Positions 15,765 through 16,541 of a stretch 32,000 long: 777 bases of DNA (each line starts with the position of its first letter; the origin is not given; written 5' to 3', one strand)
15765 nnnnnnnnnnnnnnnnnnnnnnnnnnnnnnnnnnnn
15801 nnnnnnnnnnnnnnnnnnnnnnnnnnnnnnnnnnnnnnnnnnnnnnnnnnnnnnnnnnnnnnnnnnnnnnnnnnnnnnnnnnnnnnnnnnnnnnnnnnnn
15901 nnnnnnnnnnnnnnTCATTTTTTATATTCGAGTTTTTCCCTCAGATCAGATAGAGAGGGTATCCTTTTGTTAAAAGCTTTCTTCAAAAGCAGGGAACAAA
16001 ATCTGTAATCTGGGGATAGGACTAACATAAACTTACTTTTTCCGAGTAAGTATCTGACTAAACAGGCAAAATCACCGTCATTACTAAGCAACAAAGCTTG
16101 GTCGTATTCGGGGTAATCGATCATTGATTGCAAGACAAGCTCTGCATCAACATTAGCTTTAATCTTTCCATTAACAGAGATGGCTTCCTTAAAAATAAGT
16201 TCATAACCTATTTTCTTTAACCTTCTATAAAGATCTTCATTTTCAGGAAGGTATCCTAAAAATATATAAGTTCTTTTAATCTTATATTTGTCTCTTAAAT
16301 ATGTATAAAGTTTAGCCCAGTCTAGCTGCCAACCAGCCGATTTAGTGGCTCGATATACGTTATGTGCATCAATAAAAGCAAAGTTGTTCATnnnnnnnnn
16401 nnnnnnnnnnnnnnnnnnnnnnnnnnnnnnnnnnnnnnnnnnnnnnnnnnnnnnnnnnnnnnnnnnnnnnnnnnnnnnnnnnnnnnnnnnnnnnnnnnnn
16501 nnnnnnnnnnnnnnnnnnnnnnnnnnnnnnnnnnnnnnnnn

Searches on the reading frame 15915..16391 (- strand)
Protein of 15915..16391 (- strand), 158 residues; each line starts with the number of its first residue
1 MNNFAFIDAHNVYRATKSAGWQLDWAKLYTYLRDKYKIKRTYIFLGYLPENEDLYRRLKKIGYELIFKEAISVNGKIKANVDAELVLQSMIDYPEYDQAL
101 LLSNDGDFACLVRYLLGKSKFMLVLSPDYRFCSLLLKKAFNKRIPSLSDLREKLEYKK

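Call 9: search_protein_families(library=pfam, proteins=[window:15915-16391:-], max_evalue=0.01)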
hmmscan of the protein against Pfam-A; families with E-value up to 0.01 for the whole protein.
window:15915-16391:- (158 aa): 1 family
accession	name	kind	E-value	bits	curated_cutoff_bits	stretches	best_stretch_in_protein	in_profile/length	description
PF01936.24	NYN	-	8.7e-13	49.4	24.2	1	6-126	5-124/145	NYN domain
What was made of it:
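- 15915..16391 (-): NYN-domain gene, an accessory cassette that splits the paralog array. Pfam PF01936, E 8.7e-13 (call 9).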

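Call 38: find_homologous_proteins(query=window:15915-16391:-, max_evalue=1e-8)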
Query window:15915-16391:- (158 aa): 323 proteins with E <= 1e-8 among 382 candidates; the best 120 are listed.
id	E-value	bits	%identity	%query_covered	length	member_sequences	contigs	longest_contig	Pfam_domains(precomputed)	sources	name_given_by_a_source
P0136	4.5e-99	347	100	100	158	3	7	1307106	PF01936.25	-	-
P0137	3.1e-53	198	57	99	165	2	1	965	PF01936.25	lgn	-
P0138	5.1e-53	197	59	96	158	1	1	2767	PF01936.25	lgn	-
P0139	3.4e-51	191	56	99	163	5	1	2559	PF01936.25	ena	-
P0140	5.0e-50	187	55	100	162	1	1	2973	PF01936.25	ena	-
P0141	7.5e-49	184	53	99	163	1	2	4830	PF01936.25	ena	-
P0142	7.0e-48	180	54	99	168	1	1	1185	PF01936.25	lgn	-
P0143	7.6e-48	180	56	92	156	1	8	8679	PF01936.25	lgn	-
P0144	8.9e-48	180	52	97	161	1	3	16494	PF01936.25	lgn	-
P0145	1.6e-47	179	54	99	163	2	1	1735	PF01936.25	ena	-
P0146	1.7e-47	179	51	99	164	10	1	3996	PF01936.25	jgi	jgi:uncharacterized LabA/DUF88 family protein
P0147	2.0e-47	179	56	99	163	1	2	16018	PF01936.25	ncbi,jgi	jgi:uncharacterized LabA/DUF88 family protein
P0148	2.2e-47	179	54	99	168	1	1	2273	PF01936.25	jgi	jgi:uncharacterized LabA/DUF88 family protein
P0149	2.3e-47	179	51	99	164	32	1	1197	PF01936.25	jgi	jgi:uncharacterized LabA/DUF88 family protein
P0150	3.8e-47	178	53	99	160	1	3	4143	PF01936.25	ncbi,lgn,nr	ncbi:MAG: NYN domain-containing protein [Deltaproteobacteria bacterium]|nr:NYN domain-containing pro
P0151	4.6e-47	178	53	99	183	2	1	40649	PF01936.25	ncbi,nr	ncbi:NYN domain-containing protein [Candidatus Peregrinibacteria bacterium]|nr:NYN domain-containing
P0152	9.3e-47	177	53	99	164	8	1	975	PF01936.25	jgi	-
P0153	1.3e-46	176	52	99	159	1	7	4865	PF01936.25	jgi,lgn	jgi:uncharacterized LabA/DUF88 family protein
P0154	1.3e-46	176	53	99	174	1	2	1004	PF01936.25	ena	-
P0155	1.4e-46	176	52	99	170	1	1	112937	PF01936.25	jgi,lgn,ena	-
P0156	3.2e-46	175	51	99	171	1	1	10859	PF01936.25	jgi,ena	-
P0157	5.3e-46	174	52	98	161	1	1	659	PF01936.25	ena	-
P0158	8.5e-46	174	53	99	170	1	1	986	PF01936.25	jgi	jgi:uncharacterized LabA/DUF88 family protein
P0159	1.2e-45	173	52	99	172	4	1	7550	PF01936.25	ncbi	-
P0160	1.3e-45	173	52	99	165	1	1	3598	PF01936.25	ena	-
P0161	1.4e-45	173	52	99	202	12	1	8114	PF01936.25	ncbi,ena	-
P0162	1.4e-45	173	51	99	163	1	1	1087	PF01936.25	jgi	jgi:uncharacterized LabA/DUF88 family protein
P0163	1.8e-45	173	53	99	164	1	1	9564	PF01936.25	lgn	-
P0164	1.8e-45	173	51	99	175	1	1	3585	PF01936.25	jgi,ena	-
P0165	2.1e-45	172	51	99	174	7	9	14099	PF01936.25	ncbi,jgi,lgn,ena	jgi:uncharacterized LabA/DUF88 family protein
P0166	2.5e-45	172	51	99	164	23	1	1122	PF01936.25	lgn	-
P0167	2.9e-45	172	50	99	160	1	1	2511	PF01936.25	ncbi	-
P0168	3.1e-45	172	51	99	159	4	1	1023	PF01936.25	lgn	-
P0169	3.5e-45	172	47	99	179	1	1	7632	PF01936.25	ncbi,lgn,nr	ncbi:MAG: NYN domain-containing protein [Candidatus Peribacteraceae bacterium]|nr:NYN domain-contain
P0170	3.6e-45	172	53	99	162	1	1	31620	PF01936.25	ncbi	-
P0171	4.7e-45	171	51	99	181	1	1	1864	PF01936.25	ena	-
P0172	4.8e-45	171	51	98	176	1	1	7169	PF01936.25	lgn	-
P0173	4.9e-45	171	51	99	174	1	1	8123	PF01936.25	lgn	-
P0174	5.2e-45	171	54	99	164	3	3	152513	PF01936.25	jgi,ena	-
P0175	5.8e-45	171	51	99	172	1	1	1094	PF01936.25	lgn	-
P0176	6.2e-45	171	54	99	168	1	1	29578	PF01936.25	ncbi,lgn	-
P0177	6.6e-45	171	53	98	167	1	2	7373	PF01936.25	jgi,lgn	-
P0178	8.5e-45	170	52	100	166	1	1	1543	PF01936.25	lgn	-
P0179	9.4e-45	170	51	98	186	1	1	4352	PF01936.25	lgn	-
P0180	1.1e-44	170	51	99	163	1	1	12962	PF01936.25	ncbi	-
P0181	1.3e-44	170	50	99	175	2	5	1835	PF01936.25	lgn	-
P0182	1.4e-44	170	49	99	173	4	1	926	PF01936.25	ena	-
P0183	1.4e-44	170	51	99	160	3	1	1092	PF01936.25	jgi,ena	-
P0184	1.4e-44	170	50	99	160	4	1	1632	PF01936.25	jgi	jgi:uncharacterized LabA/DUF88 family protein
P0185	1.5e-44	170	49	97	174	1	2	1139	PF01936.25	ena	-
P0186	1.5e-44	170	51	99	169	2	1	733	PF01936.25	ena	-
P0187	1.6e-44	169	51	98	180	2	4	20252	PF01936.25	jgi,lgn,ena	-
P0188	2.0e-44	169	50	99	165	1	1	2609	PF01936.25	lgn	-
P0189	2.0e-44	169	52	97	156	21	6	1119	PF01936.25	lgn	-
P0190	2.3e-44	169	52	99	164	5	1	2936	PF01936.25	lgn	-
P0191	2.3e-44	169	50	99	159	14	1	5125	PF01936.25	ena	-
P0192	2.9e-44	169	49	99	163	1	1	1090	PF01936.25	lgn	-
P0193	3.0e-44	169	51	99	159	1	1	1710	PF01936.25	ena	-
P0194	3.1e-44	169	54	97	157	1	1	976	PF01936.25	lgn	-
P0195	3.7e-44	168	51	99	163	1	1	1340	PF01936.25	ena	-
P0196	3.8e-44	168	56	99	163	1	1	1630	PF01936.25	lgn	-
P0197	4.4e-44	168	50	99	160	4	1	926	PF01936.25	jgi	jgi:uncharacterized LabA/DUF88 family protein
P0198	7.3e-44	167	52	99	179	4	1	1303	PF01936.25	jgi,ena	-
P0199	7.8e-44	167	51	99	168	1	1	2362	PF01936.25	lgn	-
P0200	8.2e-44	167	50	99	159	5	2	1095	PF01936.25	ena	-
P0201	8.5e-44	167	50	99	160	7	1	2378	PF01936.25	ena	-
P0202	9.1e-44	167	50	99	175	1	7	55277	PF01936.25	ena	-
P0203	9.6e-44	167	49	98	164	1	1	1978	PF01936.25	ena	-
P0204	9.6e-44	167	49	98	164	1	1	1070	PF01936.25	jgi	-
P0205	1.0e-43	167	50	99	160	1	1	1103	PF01936.25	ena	-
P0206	1.4e-43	166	49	98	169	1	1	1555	PF01936.25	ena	-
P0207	1.4e-43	166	52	99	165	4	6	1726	PF01936.25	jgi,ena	-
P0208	1.8e-43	166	51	99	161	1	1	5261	PF01936.25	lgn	-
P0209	2.0e-43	166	48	99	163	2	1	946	PF01936.25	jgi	jgi:uncharacterized LabA/DUF88 family protein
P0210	2.4e-43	166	51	99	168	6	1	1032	PF01936.25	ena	-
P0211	2.6e-43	166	50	99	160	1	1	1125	PF01936.25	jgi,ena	-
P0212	2.8e-43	165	51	99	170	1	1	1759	PF01936.25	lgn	-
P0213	4.7e-43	165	50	100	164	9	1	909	PF01936.25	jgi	jgi:uncharacterized LabA/DUF88 family protein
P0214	6.6e-43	164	52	99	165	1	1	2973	PF01936.25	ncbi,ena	-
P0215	7.6e-43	164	50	99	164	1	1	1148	PF01936.25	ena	-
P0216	1.0e-42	164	50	99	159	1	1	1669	PF01936.25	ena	-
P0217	1.2e-42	163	51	100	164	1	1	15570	PF01936.25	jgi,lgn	jgi:uncharacterized LabA/DUF88 family protein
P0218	1.5e-42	163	51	99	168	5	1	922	PF01936.25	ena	-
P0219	1.7e-42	163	50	99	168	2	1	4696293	PF01936.25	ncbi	-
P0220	1.8e-42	163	48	97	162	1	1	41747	PF01936.25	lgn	-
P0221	2.0e-42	163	50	97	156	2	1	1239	PF01936.25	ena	-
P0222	2.1e-42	163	49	99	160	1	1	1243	PF01936.25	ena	-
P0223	2.2e-42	163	51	99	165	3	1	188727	PF01936.25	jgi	-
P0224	2.2e-42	163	51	100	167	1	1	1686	PF01936.25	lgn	-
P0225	3.9e-42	162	50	100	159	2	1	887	PF01936.25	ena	-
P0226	4.1e-42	162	50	99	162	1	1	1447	PF01936.25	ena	-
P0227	5.0e-42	161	47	99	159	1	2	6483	PF01936.25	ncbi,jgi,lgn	jgi:uncharacterized LabA/DUF88 family protein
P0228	5.1e-42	161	49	99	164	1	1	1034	PF01936.25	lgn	-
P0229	5.1e-42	161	50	99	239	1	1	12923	PF01936.25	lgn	-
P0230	6.1e-42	161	47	99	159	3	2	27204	PF01936.25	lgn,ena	-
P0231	6.3e-42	161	51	99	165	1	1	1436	PF01936.25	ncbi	-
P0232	6.9e-42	161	49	99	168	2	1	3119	PF01936.25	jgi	-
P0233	8.0e-42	161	51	97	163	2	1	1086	PF01936.25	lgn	-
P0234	9.1e-42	161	50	98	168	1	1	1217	PF01936.25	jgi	jgi:uncharacterized LabA/DUF88 family protein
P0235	9.2e-42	161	49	99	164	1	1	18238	PF01936.25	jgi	jgi:uncharacterized LabA/DUF88 family protein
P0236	1.2e-41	160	50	99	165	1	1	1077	PF01936.25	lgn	-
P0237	1.9e-41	159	49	99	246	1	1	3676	PF01936.25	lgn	-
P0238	2.0e-41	159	50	99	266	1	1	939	PF01936.25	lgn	-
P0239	3.9e-41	158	46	99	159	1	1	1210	PF01936.25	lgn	-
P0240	5.1e-41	158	52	99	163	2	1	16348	PF01936.25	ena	-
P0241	1.5e-40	157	47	100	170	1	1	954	PF01936.25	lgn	-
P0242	1.8e-40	156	47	98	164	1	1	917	PF01936.25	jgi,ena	-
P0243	2.4e-40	156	47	99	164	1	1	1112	PF01936.25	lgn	-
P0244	2.5e-40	156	48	99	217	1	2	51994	PF01936.25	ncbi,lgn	-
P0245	2.9e-40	156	47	99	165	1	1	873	PF01936.25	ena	-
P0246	3.1e-40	156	48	99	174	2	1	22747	PF01936.25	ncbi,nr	ncbi:NYN domain-containing protein [Candidatus Gracilibacteria bacterium]|nr:NYN domain-containing p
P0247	3.2e-40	156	49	99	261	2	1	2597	PF01936.25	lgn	-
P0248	3.4e-40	155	46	99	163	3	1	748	PF01936.25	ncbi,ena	-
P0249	4.8e-40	155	47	100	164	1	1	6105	PF01936.25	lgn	-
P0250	5.7e-40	155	49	99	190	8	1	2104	PF01936.25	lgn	-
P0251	6.7e-40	154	49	98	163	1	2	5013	PF01936.25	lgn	-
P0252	9.6e-40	154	49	98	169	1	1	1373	PF01936.25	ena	-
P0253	9.9e-40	154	47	99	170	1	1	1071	PF01936.25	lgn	-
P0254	1.2e-39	154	48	99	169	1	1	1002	PF01936.25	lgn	-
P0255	1.2e-39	154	47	99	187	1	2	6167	PF01936.25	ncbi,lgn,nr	ncbi:MAG: NYN domain-containing protein [Candidatus Omnitrophica bacterium]|nr:NYN domain-containing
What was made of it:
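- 15915..16391 (-): The nearest homologs are at most 59% identical and come from scattered phyla (call 38).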

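Call 39: find_encoding_contigs(protein=P0136, flank=2500, max_places=8)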
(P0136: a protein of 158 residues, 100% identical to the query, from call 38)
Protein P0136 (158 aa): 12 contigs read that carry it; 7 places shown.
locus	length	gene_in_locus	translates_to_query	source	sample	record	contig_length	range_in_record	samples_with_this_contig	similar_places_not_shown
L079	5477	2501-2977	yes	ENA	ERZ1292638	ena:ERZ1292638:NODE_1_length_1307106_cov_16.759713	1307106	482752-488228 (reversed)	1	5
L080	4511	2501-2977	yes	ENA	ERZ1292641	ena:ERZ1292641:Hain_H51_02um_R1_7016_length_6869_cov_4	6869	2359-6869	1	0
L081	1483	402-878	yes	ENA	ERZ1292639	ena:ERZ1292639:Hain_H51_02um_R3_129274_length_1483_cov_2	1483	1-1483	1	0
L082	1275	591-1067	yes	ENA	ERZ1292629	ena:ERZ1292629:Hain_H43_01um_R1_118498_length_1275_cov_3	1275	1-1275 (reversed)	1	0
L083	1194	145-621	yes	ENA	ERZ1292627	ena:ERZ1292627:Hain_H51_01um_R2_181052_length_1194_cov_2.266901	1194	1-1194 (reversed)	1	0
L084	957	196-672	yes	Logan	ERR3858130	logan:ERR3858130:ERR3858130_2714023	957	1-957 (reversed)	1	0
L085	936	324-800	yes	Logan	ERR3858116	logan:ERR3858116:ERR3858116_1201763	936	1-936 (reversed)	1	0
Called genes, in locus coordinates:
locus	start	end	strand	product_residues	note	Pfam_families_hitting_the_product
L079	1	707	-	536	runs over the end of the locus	-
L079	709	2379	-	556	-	-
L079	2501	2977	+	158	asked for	PF01936:NYN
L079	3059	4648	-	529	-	-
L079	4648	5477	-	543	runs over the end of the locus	-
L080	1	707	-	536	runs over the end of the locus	-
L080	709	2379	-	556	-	-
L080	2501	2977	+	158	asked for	PF01936:NYN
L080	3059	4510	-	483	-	?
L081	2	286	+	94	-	?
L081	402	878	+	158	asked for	PF01936:NYN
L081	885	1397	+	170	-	-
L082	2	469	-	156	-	?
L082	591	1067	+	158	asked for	PF01936:NYN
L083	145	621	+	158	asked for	PF01936:NYN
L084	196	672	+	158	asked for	PF01936:NYN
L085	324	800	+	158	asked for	PF01936:NYN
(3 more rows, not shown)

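Call 40: find_encoding_contigs(protein=P0151, flank=2500, max_places=1)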
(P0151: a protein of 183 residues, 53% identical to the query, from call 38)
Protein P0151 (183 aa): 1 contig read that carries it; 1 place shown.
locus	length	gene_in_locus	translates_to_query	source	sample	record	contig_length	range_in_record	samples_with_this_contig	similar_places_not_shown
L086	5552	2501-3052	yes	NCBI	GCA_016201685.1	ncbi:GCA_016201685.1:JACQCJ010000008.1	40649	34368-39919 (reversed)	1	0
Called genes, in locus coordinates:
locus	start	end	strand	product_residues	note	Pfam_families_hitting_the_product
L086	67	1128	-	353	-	PF00154:RecA_N, PF06745:ATPase (weak), PF08423:Rad51, PF27531:MT3502_N (weak), PF13479:AAA_24 (weak), PF21096:RecA_C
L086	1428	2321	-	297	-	-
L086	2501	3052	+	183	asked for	PF01936:NYN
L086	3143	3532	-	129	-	PF00072:Response_reg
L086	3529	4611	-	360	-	PF00072:Response_reg, PF00512:HisKA, PF02518:HATPase_c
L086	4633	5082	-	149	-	PF00072:Response_reg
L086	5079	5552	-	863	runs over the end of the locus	PF00989:PAS, PF08448:PAS_4, PF13426:PAS_9, PF00989:PAS, PF08448:PAS_4, PF13426:PAS_9, PF08448:PAS_4, PF13426:PAS_9, +10 more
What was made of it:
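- Tried and rejected: NYN homologs are at most 59% identical and sit in unrelated contexts (calls 38, 40).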

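Call 52: search_protein_families(library=ncbifam, proteins=[window:15915-16391:-], max_evalue=0.01)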
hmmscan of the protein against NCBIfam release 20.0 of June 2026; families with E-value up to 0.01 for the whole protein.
window:15915-16391:- (158 aa): 0 families

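Call 65: search_protein_families(library=padloc, proteins=[window:15915-16391:-], max_evalue=0.01)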
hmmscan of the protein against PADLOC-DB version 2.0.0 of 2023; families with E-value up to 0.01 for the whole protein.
window:15915-16391:- (158 aa): 0 families
